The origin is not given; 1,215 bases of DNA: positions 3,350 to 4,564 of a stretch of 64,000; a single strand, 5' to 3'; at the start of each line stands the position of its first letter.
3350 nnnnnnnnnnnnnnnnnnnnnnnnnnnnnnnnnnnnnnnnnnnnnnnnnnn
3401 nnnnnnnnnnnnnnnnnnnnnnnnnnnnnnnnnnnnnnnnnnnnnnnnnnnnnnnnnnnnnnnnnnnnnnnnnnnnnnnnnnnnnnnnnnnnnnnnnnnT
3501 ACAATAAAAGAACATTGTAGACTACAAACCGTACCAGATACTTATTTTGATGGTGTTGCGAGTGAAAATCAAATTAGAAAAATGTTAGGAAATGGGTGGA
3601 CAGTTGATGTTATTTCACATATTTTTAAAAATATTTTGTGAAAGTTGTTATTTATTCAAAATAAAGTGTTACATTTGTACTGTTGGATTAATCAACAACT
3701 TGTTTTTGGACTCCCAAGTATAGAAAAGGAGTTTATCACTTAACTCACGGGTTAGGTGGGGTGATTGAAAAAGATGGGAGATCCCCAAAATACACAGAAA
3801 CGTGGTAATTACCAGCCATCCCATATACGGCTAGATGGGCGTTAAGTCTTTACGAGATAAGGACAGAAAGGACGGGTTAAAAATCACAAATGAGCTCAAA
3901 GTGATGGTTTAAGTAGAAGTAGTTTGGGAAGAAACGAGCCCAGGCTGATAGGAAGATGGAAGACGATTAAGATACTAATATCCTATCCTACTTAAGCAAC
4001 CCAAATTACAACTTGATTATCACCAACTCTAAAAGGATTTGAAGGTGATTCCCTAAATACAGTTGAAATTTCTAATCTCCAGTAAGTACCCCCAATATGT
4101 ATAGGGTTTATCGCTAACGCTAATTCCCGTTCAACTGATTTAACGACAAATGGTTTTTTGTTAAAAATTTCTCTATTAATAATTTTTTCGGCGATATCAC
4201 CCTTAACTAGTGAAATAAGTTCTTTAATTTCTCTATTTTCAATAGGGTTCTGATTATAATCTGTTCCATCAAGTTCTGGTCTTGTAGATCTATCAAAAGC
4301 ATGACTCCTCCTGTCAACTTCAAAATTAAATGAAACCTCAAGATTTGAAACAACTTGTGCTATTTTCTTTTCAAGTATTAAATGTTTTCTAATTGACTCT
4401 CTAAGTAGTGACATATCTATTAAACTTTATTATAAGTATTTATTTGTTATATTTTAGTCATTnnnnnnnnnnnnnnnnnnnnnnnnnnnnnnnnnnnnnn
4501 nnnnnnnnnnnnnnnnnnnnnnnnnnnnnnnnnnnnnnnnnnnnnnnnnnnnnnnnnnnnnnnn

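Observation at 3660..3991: GC-enriched 330-nt ORF-free region with upstream -7 promoter motif: candidate structured RNA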

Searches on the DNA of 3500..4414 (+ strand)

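Call 6: search_rna_families(source=window, start=3500, end=4150, threshold=evalue, max_evalue=10, show_alignments=3)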
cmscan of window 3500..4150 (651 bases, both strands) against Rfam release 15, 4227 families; matches with E-value up to 10: 4.
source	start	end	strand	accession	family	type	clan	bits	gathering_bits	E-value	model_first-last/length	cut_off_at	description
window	3898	3950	+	RF02298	TtnuCD22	Gene; snRNA; snoRNA; CD-box;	-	15.5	85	4.5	1-77/77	no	Tetrahymena snoRNA TtnuCD22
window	3796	3867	+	RF02484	GlsR21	Gene; snRNA; snoRNA; HACA-box;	-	15.1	100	4.1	1-112/112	no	Small nucleolar RNA GlsR21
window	3645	3700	+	RF03523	mir-4703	Gene; miRNA;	-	14.6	88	8.2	1-61/61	no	mir-4703 microRNA precursor family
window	3574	3635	+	RF03803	MIR1886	Gene; miRNA;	-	14.6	62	8.9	1-52/52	no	MIR1886 microRNA precursor family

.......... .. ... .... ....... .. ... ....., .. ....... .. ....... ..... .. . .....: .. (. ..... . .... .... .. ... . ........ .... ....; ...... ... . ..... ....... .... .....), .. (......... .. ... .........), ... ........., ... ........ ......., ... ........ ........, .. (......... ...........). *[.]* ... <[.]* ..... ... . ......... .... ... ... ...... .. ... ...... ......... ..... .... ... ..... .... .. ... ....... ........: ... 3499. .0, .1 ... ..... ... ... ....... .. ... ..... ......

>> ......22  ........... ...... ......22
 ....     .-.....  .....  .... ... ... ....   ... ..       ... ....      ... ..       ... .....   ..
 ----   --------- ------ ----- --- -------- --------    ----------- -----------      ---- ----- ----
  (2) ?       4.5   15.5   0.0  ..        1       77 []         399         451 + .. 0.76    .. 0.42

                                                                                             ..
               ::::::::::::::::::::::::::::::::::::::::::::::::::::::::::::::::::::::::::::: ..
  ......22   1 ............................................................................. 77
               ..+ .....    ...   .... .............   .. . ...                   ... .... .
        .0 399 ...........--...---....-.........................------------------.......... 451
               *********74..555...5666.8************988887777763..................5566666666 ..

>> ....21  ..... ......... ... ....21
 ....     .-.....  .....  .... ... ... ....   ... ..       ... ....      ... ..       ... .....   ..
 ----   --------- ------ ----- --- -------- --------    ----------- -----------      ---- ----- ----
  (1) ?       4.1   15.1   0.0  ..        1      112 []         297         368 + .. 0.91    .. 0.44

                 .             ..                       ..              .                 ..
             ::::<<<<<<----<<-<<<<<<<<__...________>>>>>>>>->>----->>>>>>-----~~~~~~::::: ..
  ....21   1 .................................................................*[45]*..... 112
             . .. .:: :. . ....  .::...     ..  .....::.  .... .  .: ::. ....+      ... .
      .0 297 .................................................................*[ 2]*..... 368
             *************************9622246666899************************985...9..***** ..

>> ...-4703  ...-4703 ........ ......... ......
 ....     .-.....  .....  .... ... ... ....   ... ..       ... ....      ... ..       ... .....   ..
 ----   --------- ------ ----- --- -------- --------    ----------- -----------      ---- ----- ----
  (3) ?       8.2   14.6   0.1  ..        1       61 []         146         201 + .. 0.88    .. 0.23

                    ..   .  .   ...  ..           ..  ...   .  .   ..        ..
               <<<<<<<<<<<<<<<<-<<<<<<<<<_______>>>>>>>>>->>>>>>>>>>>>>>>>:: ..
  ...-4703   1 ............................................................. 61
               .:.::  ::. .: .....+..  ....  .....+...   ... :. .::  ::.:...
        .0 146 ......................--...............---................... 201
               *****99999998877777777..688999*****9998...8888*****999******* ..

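Call 9: search_dna_similar(query=window:3640-4000:+, collection=phages, mode=distant, max_rows=40)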
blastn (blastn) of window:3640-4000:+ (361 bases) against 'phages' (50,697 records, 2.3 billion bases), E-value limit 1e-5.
No match.

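Call 22: search_rna_families(source=L001, start=5300, end=6266, threshold=evalue, max_evalue=10, show_alignments=2)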
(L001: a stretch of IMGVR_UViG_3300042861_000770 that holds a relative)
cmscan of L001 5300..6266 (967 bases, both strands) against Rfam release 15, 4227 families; matches with E-value up to 10: 9.
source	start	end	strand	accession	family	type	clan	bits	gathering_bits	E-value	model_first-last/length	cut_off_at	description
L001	5673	5725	+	RF02427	SpF10_sRNA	Gene; sRNA;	-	19.8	60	0.73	1-57/57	no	Streptococcus sRNA SpF10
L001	5664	5725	+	RF02057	STnc40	Gene; sRNA;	-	19.2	45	1.9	1-70/70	no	Salmonella enterica sRNA STnc40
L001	5676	5721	+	RF02844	RefA9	Gene; antisense;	-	19.1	49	4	1-64/64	no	Enterococcus sRNA A9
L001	5689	5752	-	RF01770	rimP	Cis-reg; leader;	-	19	47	2.6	1-102/102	no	Gammaprotebacteria rimP leader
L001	5405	5535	+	RF02148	MESTIT1_1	Gene; lncRNA;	-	18.2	50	7.6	1-144/144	no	MEST intronic transcript 1, antisense RNA conserved region 1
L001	5696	5744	-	RF02427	SpF10_sRNA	Gene; sRNA;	-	16.9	60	4.3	1-57/57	no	Streptococcus sRNA SpF10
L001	5744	5900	+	RF00488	U1_yeast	Gene; snRNA; splicing;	CL00005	16.4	80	0.72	354-509/567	no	Yeast U1 spliceosomal RNA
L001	5465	5517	-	RF02298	TtnuCD22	Gene; snRNA; snoRNA; CD-box;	-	15.4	85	6.8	1-77/77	no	Tetrahymena snoRNA TtnuCD22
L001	5683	5724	+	RF02763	IsrM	Gene; sRNA;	-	9.6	376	5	1-329/329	no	IsrM sRNA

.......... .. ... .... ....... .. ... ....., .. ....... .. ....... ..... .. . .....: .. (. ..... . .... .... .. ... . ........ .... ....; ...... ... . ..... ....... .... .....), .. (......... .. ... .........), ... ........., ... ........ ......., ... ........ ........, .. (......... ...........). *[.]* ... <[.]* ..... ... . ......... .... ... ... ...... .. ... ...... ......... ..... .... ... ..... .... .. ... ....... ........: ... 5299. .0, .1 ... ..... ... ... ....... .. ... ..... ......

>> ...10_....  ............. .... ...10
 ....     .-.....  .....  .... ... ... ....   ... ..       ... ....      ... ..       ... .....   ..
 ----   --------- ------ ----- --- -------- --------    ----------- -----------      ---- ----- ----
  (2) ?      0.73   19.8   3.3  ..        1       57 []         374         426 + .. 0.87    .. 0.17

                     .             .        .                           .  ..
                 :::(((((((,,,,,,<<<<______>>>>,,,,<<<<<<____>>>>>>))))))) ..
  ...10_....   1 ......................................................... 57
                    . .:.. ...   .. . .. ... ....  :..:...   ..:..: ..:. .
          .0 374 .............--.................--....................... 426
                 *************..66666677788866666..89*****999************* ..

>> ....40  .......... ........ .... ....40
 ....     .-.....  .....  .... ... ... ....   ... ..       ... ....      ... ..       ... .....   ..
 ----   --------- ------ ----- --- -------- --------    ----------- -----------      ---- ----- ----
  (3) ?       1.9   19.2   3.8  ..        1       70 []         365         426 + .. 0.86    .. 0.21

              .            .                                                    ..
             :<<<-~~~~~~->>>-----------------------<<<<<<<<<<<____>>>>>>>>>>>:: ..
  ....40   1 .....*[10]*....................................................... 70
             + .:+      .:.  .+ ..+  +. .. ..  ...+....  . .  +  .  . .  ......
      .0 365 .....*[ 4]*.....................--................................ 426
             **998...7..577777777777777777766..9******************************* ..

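Call 35: search_rna_families(sources=[L003, L005, L009, L011, L013, L016, L018], threshold=gathering)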
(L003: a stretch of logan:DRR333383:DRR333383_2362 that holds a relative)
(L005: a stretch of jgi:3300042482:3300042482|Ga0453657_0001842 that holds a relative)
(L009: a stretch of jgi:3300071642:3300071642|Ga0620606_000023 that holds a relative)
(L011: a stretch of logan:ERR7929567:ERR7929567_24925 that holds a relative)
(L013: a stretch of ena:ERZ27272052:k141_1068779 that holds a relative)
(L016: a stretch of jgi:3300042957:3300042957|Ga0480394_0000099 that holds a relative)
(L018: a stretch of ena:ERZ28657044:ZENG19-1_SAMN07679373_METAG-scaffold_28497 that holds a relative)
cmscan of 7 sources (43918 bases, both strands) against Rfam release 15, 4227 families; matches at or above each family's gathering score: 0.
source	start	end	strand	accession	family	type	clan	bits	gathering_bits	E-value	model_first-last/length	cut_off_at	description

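Call 36: search_rna_families(source=L005, start=4400, end=4600, threshold=evalue, max_evalue=10, show_alignments=3)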
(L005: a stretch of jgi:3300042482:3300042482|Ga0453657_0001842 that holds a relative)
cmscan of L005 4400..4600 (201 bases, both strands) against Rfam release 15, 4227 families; matches with E-value up to 10: 8.
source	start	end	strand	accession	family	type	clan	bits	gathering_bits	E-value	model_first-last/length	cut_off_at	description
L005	4414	4584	-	RF00557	L10_leader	Cis-reg; leader;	-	24.6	44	0.023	1-138/138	no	Ribosomal protein L10 leader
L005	4417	4492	-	RF02371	PyrG_leader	Cis-reg; leader;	-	19.6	65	1.8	1-78/78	no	PyrG leader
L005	4534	4590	-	RF00539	snoMe28S-Cm788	Gene; snRNA; snoRNA; CD-box;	-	17.3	45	6.8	1-74/74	no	Small nucleolar RNA Me28S-Cm788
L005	4400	4465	-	RF01578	RUF1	Gene; sRNA;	-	16.1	70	0.5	1-81/264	3'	Plasmodium RNA of unkown function RUF1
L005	4420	4502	-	RF02837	anti-hemB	Gene; sRNA;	-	15.3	49.5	0.23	1-81/81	no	Burkholderia RNA 7 (anti-hemB)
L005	4417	4498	-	RF02065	STnc340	Gene; sRNA;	-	15.2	80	7.4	49-130/130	no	Enterobacterial sRNA STnc340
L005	4420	4467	-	RF02399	NsiR1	Gene; sRNA;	-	13.3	39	2.8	1-60/60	no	Nitrogen stress-induced RNA 1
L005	4421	4478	-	RF02278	Betaproteobacteria_toxic_sRNA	Gene; sRNA;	-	12.9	50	3.1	1-64/64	no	Betaproteobacteria toxic small RNA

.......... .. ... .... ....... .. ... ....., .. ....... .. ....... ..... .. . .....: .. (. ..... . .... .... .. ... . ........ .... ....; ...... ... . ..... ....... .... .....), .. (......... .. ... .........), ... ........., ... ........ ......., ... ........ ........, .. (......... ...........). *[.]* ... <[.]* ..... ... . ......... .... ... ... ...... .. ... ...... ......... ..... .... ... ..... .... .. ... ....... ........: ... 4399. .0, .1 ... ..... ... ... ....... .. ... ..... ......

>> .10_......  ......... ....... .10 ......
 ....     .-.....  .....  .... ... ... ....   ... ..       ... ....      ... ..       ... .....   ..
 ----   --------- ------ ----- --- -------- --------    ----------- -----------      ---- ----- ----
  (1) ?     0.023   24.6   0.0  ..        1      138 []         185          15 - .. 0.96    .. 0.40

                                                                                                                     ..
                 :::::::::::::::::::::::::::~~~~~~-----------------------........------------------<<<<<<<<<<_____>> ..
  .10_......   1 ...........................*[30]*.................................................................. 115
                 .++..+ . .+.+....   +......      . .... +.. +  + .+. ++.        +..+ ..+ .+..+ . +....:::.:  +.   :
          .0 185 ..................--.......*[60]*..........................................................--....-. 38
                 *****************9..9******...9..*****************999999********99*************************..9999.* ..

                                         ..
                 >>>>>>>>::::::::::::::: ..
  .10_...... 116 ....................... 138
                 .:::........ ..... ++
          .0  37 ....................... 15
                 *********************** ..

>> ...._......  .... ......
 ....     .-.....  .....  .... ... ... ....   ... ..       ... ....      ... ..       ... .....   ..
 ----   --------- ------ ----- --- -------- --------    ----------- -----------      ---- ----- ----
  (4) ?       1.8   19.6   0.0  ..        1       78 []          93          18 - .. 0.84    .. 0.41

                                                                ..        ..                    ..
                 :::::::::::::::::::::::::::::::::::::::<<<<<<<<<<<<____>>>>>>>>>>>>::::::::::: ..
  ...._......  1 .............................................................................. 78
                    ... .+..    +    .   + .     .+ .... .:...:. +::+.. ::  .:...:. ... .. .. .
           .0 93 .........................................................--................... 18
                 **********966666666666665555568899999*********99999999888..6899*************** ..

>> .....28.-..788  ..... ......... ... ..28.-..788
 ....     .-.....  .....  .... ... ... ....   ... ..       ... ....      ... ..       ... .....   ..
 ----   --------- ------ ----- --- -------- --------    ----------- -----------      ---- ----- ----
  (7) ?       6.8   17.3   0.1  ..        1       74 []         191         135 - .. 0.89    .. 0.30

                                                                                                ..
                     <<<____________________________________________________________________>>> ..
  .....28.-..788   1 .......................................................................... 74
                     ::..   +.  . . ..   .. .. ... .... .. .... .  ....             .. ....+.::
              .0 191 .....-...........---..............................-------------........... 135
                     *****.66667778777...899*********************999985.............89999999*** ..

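Call 49: build_rna_model(alignment_id=A2, structure=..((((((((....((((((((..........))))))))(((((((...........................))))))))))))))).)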
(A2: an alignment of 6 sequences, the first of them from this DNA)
Model R1 built from alignment A2 (6 sequences, 90 columns); structure: as given.
model positions 90; base pairs 23; branch points 1; effective number of sequences 1.02; information 0.633 bits per position. Calibrated on 0.2 Mb of random sequence (short: E-values are rough).
structure used (alignment columns):
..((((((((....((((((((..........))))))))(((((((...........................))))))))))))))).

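Call 50: search_with_rna_model(model_id=R1, sources=[window, L001, L002, L003, L005, L009, L011, L013, L016, L018, L019, L020, L021, L022, L023, L025], max_evalue=10)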
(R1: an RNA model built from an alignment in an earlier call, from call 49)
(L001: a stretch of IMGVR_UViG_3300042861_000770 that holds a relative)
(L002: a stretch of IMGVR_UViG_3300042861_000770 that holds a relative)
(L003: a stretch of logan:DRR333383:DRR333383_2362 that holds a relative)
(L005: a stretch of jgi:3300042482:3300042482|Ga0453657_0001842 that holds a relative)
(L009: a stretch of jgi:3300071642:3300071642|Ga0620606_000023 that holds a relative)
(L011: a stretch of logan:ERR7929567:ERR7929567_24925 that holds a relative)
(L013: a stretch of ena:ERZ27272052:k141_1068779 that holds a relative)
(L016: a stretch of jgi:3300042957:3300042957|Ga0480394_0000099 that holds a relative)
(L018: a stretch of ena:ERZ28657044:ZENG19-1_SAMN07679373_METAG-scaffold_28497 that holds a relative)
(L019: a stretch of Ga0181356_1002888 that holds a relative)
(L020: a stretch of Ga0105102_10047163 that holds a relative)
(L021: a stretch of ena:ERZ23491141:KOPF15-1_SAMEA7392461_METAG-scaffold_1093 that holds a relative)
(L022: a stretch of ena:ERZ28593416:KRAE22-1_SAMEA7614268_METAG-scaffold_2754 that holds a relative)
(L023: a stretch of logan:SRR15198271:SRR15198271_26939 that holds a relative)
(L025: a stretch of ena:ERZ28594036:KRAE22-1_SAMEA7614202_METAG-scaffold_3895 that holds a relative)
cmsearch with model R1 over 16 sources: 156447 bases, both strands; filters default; matches with E-value up to 10: 12.
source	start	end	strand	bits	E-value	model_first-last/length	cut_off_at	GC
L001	5419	5508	-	117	2e-29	1-90/90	no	0.37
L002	13170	13259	-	117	2e-29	1-90/90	no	0.37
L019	4352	4441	-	116.9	2.2e-29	1-90/90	no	0.38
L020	1433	1522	+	116.9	2.2e-29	1-90/90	no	0.38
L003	4419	4508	-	115.3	6.1e-29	1-90/90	no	0.37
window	3907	3996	+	115.2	6.3e-29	1-90/90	no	0.39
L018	1461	1550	-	109.3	2.8e-27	1-90/90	no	0.38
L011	3419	3508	-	108.5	4.7e-27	1-90/90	no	0.38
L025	2952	3041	-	99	2e-24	1-90/90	no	0.36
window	19460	19549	-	12.6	1.8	1-90/90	no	0.31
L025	541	567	-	10.9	5.2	48-74/90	no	0.3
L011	1315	1357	-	10.7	6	1-90/90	no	0.28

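Call 70: search_with_rna_model(model_id=R1, sources=[L027, L028, L029, L030, L031, L032, L033, L034, L035, L036, L037, L038, L039, L040, L041, L042, L043, L044, L045, L046, L047, L048, L049, L050, L051, L052, L053, L054, window, L001, L003, L011, L018, L025], max_evalue=0.01, make_alignment=true)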
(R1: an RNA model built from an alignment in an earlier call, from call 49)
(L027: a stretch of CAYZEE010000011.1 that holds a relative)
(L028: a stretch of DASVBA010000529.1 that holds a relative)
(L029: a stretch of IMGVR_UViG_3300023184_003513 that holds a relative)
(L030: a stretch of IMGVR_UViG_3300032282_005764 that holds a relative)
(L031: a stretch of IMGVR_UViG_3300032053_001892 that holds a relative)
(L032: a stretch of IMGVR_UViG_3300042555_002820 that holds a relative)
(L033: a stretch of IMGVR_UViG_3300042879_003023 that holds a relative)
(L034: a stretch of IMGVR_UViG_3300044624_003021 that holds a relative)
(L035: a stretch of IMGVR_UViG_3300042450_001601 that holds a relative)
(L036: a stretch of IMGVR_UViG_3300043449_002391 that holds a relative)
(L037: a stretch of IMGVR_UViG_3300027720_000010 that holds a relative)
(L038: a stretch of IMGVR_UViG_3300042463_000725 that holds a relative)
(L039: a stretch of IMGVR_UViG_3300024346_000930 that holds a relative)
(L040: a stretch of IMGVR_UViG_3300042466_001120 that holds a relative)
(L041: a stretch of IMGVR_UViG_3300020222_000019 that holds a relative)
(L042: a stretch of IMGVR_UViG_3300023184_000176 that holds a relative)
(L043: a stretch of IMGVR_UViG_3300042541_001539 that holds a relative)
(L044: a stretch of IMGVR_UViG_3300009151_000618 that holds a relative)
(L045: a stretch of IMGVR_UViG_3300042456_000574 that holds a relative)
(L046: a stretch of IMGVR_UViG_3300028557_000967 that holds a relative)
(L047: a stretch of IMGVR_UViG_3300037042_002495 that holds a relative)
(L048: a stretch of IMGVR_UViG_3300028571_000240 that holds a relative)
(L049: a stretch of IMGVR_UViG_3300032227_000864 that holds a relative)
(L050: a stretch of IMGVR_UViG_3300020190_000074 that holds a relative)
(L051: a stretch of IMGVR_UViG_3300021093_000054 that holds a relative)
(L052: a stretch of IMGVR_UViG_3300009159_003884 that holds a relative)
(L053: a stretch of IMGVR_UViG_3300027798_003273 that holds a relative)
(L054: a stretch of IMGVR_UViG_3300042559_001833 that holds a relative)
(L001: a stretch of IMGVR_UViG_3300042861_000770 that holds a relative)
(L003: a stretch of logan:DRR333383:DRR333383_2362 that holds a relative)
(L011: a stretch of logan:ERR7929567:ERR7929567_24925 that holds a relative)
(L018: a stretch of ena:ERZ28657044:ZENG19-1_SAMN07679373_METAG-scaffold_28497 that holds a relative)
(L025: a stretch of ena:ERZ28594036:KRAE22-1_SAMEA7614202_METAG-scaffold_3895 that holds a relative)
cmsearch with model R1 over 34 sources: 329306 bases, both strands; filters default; matches with E-value up to 0.01: 33.
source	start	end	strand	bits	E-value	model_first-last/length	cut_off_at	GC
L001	5419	5508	-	117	4.2e-29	1-90/90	no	0.37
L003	4419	4508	-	115.3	1.3e-28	1-90/90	no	0.37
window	3907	3996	+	115.2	1.3e-28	1-90/90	no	0.39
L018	1461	1550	-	109.3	6e-27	1-90/90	no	0.38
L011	3419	3508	-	108.5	9.9e-27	1-90/90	no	0.38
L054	8704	8793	-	106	4.9e-26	1-90/90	no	0.41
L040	4409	4498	+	105.2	8e-26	1-90/90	no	0.36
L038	4259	4348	+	102.7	3.8e-25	1-90/90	no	0.37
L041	151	240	-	102.7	3.8e-25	1-90/90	no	0.37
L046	5215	5304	+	102.7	3.8e-25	1-90/90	no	0.37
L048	1327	1416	-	102.7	3.8e-25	1-90/90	no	0.37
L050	9526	9615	-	102.7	3.8e-25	1-90/90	no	0.37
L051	1038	1127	-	102.7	3.8e-25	1-90/90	no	0.37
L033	3328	3417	+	99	4.3e-24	1-90/90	no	0.36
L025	2952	3041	-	99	4.3e-24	1-90/90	no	0.36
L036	6110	6197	-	50.2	1.4e-10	1-90/90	no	0.31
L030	3451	3542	+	46.4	1.6e-09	1-90/90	no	0.27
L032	575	658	-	42.4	2e-08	1-90/90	no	0.27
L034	975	1058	+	42.4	2e-08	1-90/90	no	0.27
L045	695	778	+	42.4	2e-08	1-90/90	no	0.27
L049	10856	10939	-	42.4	2e-08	1-90/90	no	0.27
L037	3758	3846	+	42.1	2.5e-08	1-90/90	no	0.3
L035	3086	3175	+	37.9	3.7e-07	1-90/90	no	0.37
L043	1605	1694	+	37.9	3.7e-07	1-90/90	no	0.37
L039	5792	5880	+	36.3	1e-06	1-90/90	no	0.37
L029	4866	4955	-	35.5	1.7e-06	1-90/90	no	0.36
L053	465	553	+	34.2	3.9e-06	1-90/90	no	0.39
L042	8109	8197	+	34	4.5e-06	1-90/90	no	0.39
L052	6383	6471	-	34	4.5e-06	1-90/90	no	0.39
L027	6498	6578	-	33.7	5.3e-06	1-90/90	no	0.27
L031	7253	7341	-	33.1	8e-06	1-90/90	no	0.4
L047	11645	11733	+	33.1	8e-06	1-90/90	no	0.4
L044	2273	2361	+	33.1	8e-06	1-90/90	no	0.4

Alignment A5: 33 matches aligned to the model, 99 columns, each read 5' to 3' on its own strand. Consensus structure (alignment columns), stored with it:
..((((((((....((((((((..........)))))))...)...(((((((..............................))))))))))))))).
